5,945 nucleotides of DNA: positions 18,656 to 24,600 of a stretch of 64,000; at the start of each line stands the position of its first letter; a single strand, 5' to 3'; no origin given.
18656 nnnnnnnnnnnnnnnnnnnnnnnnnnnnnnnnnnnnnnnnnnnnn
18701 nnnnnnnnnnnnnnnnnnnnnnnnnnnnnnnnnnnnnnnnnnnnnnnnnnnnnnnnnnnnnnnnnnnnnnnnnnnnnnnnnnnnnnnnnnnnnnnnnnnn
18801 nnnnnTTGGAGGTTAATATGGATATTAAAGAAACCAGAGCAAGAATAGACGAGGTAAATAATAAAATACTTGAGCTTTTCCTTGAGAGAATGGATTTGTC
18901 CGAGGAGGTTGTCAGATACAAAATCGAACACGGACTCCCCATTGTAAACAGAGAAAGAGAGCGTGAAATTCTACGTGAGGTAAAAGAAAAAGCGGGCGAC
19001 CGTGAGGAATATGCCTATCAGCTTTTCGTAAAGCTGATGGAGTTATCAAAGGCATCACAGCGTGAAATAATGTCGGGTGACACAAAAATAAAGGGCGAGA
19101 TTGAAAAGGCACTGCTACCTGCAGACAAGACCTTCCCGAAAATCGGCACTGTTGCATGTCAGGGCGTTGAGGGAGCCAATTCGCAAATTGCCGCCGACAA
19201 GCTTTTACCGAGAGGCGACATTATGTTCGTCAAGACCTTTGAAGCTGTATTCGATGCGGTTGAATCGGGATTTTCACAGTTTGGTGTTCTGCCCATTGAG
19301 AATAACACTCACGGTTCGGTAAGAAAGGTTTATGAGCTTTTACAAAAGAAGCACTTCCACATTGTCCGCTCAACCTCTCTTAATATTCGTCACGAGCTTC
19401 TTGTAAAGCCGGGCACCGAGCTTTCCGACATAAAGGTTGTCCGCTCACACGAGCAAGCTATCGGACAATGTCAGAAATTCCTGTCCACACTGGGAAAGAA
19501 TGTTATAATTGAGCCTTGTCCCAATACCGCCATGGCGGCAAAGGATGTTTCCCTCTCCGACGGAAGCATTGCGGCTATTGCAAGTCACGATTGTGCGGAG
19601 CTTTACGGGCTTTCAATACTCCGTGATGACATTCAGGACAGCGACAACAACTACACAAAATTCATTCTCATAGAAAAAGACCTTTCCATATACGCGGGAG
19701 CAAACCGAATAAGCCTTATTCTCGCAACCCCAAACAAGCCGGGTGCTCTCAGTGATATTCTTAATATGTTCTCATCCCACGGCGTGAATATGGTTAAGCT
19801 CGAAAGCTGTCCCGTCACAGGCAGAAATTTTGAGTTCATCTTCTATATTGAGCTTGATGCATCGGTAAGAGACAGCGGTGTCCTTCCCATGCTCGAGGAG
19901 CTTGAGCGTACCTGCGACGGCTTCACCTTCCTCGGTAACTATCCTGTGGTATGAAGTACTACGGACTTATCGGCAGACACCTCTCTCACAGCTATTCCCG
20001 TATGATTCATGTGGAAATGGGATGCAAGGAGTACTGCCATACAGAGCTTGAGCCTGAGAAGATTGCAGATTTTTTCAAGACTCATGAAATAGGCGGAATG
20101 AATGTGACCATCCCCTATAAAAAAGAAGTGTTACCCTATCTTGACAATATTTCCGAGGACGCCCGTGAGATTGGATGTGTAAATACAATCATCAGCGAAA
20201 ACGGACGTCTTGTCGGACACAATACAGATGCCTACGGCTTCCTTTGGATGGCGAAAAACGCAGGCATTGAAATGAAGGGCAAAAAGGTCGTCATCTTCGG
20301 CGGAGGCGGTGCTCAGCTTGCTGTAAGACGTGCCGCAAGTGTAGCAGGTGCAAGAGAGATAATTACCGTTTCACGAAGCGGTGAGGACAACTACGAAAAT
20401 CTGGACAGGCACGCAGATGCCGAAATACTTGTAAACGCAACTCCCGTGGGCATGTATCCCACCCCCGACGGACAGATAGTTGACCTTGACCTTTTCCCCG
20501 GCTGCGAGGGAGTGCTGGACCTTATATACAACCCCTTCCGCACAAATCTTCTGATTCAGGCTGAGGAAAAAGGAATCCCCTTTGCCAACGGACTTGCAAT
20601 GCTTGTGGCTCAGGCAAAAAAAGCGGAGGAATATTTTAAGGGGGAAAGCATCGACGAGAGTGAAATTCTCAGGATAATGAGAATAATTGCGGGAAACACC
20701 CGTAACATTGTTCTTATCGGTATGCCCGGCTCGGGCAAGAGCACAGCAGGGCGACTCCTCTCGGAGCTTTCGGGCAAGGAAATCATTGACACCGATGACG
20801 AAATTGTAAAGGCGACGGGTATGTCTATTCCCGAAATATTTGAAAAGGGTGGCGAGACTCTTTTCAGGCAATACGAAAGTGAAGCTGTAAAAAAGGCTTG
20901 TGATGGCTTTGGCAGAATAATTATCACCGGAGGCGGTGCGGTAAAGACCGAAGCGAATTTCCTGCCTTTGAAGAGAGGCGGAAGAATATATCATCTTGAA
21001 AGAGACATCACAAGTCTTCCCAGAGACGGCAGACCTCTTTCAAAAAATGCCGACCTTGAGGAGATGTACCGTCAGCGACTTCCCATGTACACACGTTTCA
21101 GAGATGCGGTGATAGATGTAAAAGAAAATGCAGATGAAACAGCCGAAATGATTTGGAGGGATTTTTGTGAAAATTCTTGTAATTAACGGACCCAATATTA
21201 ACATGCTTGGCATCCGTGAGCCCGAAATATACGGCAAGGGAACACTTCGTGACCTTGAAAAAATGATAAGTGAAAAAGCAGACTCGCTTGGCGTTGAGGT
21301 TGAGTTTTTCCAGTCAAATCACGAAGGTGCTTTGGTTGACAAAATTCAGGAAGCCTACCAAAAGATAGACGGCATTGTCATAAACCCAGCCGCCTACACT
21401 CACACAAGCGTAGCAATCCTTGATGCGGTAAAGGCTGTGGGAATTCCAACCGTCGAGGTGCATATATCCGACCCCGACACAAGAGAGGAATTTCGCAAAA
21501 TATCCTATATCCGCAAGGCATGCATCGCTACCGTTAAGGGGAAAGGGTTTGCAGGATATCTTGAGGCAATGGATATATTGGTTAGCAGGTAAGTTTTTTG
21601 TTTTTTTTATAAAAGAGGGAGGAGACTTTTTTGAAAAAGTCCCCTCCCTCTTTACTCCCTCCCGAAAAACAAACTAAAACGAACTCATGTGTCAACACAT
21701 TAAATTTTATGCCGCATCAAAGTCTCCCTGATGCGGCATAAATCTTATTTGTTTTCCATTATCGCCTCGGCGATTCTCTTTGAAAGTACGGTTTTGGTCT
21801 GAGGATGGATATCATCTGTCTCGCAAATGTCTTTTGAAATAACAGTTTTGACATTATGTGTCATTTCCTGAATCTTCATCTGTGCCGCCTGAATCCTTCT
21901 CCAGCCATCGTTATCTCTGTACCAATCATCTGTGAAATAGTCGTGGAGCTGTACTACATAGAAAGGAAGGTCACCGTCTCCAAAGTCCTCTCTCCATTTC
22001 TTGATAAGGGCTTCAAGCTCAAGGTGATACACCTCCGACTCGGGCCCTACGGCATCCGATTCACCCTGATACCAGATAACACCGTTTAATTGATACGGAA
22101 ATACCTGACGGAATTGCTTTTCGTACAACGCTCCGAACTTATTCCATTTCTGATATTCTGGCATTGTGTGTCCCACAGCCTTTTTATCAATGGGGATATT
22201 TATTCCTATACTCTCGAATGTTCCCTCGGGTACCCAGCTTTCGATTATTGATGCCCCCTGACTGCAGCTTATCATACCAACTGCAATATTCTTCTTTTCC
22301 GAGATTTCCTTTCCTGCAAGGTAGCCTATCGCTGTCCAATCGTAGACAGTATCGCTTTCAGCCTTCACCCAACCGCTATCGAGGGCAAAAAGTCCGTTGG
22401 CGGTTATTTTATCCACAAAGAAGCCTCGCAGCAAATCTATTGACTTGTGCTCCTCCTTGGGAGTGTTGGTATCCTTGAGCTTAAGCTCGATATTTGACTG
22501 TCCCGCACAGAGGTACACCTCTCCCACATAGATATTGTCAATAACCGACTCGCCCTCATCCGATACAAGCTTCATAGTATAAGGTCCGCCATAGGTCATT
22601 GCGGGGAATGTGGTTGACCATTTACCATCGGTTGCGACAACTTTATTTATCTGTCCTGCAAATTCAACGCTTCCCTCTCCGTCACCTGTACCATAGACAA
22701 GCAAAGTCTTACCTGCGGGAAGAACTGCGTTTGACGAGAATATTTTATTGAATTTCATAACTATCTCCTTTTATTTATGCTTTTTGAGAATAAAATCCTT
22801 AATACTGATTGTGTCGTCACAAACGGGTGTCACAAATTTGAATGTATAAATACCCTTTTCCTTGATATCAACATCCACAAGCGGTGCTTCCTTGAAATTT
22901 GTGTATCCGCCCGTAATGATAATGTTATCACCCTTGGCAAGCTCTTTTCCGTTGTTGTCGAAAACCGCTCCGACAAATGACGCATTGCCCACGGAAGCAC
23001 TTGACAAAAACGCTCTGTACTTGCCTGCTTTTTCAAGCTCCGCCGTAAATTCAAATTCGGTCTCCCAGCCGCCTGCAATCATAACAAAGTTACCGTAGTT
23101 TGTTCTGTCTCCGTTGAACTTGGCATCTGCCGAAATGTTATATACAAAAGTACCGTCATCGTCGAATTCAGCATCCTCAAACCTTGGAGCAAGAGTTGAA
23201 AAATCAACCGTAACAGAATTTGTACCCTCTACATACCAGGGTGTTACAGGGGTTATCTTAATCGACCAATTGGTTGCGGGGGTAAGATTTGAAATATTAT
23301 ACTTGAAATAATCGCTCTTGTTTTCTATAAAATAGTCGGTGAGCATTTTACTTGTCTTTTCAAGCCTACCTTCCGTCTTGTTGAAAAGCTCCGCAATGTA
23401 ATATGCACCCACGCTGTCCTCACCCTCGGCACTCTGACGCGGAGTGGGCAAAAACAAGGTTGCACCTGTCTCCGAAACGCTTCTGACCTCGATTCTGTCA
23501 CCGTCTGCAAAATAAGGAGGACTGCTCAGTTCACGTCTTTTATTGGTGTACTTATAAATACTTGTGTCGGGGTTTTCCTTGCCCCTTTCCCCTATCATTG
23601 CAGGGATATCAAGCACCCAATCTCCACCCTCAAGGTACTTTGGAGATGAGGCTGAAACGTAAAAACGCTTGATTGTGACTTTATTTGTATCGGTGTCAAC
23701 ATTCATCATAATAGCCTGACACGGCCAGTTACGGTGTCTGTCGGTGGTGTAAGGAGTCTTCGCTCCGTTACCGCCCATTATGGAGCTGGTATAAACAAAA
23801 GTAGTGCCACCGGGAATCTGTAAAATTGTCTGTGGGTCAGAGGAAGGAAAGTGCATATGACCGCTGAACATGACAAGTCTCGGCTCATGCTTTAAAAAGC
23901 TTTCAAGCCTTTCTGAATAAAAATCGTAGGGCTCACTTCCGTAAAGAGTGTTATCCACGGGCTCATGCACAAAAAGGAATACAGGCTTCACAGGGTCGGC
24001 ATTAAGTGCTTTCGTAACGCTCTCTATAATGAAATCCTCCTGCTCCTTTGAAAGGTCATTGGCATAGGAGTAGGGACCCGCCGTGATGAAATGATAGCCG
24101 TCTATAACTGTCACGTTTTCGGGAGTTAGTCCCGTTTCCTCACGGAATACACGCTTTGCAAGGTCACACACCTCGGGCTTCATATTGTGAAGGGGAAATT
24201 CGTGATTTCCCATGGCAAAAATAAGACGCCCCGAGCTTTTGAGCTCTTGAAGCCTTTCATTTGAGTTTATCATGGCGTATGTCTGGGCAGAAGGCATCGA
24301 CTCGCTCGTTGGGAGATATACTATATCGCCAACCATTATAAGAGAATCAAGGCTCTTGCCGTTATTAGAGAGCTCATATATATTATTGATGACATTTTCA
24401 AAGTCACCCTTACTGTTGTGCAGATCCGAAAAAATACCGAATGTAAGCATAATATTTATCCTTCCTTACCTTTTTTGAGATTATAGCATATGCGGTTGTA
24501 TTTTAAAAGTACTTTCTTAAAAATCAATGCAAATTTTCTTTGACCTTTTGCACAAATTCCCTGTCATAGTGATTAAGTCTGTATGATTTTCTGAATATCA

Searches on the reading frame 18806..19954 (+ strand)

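Call 7: search_protein_families(library=ncbifam, proteins=[window:18806-19954:+])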
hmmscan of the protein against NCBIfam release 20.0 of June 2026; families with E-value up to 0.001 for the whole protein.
window:18806-19954:+ (382 aa): 21 families
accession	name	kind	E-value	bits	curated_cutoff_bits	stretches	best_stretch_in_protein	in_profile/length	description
NF008866.0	PRK11899.1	equivalog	8.8e-61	205.6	359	1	114-380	6-274/283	prephenate dehydratase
NF008865.0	PRK11898.1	equivalog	5.2e-60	203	219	1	115-381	3-278/284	prephenate dehydratase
NF007910.0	PRK10622.1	equivalog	7.4e-55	186.4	577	1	5-380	5-376/386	bifunctional chorismate mutase/prephenate dehydratase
TIGR01805.1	CM_mono_grmpos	equivalog_domain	1.3e-14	54.2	71.2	1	9-85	3-81/81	chorismate mutase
NF004925.0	PRK06285.1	equivalog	4.8e-14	52.2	77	1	6-90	8-95/99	chorismate mutase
TIGR01806.1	CM_mono2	equivalog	1.5e-10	41.2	74.15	1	21-89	9-80/114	gamma subclass chorismate mutase AroQ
TIGR01791.2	CM_archaeal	equivalog_domain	2.3e-10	40.3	66.95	1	7-86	1-83/83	chorismate mutase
NF008400.0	PRK11199.1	equivalog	8.7e-09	34.8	273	1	6-65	4-63/374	bifunctional chorismate mutase/prephenate dehydrogenase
NF005965.0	PRK08055.1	equivalog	5e-08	32.7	179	1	15-85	25-98/182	chorismate mutase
TIGR01799.1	CM_T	equivalog_domain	5.2e-08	32.9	95.9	1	8-63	2-57/83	chorismate mutase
NF005894.0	PRK07857.1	equivalog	9.2e-08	31.9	73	1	4-66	27-89/106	chorismate mutase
NF009239.0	PRK12595.1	equivalog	5.4e-07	28.9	279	1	4-66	3-66/360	bifunctional 3-deoxy-7-phosphoheptulonate synthase/chorismate mutase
TIGR01808.1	CM_M_hiGC-arch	equivalog_domain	9.5e-07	28.9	52.15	1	7-82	2-73/74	chorismate mutase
TIGR01268.1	Phe4hydrox_tetr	equivalog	9.9e-07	27.8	704.8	1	295-370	10-84/436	phenylalanine 4-monooxygenase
TIGR01807.1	CM_P2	equivalog_domain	2.6e-06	27.6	69.55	1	8-62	2-58/76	chorismate mutase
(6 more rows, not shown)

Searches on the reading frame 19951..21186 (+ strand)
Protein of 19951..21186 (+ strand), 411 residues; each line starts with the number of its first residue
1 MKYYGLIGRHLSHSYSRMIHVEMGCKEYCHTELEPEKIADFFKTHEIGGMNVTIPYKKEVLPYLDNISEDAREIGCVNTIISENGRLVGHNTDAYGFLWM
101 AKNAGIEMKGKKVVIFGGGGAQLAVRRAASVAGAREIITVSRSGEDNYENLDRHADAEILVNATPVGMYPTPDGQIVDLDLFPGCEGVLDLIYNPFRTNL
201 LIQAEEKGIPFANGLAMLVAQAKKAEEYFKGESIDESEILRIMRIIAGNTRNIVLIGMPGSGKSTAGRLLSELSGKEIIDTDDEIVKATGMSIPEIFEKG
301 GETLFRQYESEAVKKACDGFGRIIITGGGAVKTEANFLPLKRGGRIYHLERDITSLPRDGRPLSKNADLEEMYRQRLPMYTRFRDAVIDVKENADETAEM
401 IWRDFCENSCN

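Call 7: search_protein_families(library=ncbifam, proteins=[window:19951-21186:+])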
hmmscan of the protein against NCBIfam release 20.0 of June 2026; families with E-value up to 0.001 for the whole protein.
window:19951-21186:+ (411 aa): 29 families (the best 25 are shown)
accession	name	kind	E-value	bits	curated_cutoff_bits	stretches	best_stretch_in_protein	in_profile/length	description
NF001319.0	PRK00258.3-3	equivalog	1.9e-47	161.6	252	1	2-242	7-269/279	shikimate dehydrogenase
TIGR00507.1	aroE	equivalog_domain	5.7e-46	156.8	200.2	1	2-242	1-264/270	shikimate dehydrogenase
NF009200.0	PRK12548.1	subfamily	1.3e-43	149.5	432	2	30-149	43-164/289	shikimate dehydrogenase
NF001322.0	PRK00258.3-6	equivalog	2.8e-43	148.2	285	1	4-235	8-255/272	shikimate dehydrogenase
NF009201.0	PRK12549.1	subfamily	1.8e-41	142.2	235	2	36-140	52-159/286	shikimate dehydrogenase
NF001315.0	PRK00258.2-4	equivalog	1.9e-41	142.1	413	2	38-143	52-155/284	shikimate dehydrogenase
NF001312.0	PRK00258.1-4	equivalog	1.1e-38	133.2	295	1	5-228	13-262/285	shikimate dehydrogenase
NF001313.0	PRK00258.2-1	equivalog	1.6e-37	129.6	431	2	5-153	13-168/290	shikimate dehydrogenase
NF001314.0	PRK00258.2-2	equivalog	7.2e-36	123.7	248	2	3-145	9-160/290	shikimate dehydrogenase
NF001316.0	PRK00258.2-5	equivalog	1.4e-32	113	247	1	1-245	1-259/263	shikimate dehydrogenase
NF001311.0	PRK00258.1-3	equivalog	3.9e-30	105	235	1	4-232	8-258/279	shikimate dehydrogenase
NF001310.0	PRK00258.1-2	equivalog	7.7e-27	94.1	221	1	2-244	3-273/279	shikimate dehydrogenase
NF010552.0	PRK13946.1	equivalog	4.3e-26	91.7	186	1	247-401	20-183/198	shikimate kinase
NF010553.0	PRK13947.1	equivalog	1.5e-25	90.3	204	1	251-408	2-168/173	shikimate kinase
NF009390.0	PRK12749.1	equivalog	2.5e-25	89.5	349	2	42-143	56-157/288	quinate/shikimate dehydrogenase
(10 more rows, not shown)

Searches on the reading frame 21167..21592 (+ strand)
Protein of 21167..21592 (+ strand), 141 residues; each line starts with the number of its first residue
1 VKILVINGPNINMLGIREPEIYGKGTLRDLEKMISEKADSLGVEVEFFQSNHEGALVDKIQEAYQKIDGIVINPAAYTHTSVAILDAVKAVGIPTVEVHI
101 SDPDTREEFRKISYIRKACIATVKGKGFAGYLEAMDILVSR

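Call 7: search_protein_families(library=ncbifam, proteins=[window:21167-21592:+])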
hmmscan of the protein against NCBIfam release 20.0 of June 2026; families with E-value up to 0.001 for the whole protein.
window:21167-21592:+ (141 aa): 5 families
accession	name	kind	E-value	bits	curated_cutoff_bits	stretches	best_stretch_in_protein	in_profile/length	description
NF003806.0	PRK05395.1-3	subfamily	2.4e-58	195.8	171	1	2-139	4-141/149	type II 3-dehydroquinate dehydratase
NF003805.0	PRK05395.1-2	subfamily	1.2e-57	193.6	146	1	1-139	2-140/147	type II 3-dehydroquinate dehydratase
NF003807.0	PRK05395.1-4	subfamily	2.1e-56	189.6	130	1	1-140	4-143/148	type II 3-dehydroquinate dehydratase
TIGR01088.1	aroQ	equivalog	6.9e-55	184.5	169.85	1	2-139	1-138/141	type II 3-dehydroquinate dehydratase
NF003804.0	PRK05395.1-1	subfamily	8.5e-51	171.6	195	1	2-140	6-145/151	type II 3-dehydroquinate dehydratase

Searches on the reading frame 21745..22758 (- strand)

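Call 7: search_protein_families(library=ncbifam, proteins=[window:21745-22758:-])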
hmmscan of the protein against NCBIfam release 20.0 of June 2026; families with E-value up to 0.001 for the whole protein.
window:21745-22758:- (337 aa): 0 families

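Call 38: search_protein_families(library=pfam, max_evalue=1e-8, proteins=[window:21745-22758:-])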
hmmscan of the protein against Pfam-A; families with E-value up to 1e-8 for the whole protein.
window:21745-22758:- (337 aa): 1 family
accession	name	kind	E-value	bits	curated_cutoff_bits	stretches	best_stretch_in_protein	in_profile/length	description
PF03629.24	SASA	-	9.2e-25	88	24.8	1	80-334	3-225/226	Carbohydrate esterase, sialic acid-specific acetylesterase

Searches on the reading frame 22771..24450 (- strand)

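Call 38: search_protein_families(library=pfam, max_evalue=1e-8, proteins=[window:22771-24450:-])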
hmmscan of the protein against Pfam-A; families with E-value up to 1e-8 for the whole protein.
window:22771-24450:- (559 aa): 1 family
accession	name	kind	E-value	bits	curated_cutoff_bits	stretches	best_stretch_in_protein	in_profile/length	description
PF00149.33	Metallophos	-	2e-10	41.9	21.5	1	3-201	2-190/191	Calcineurin-like phosphoesterase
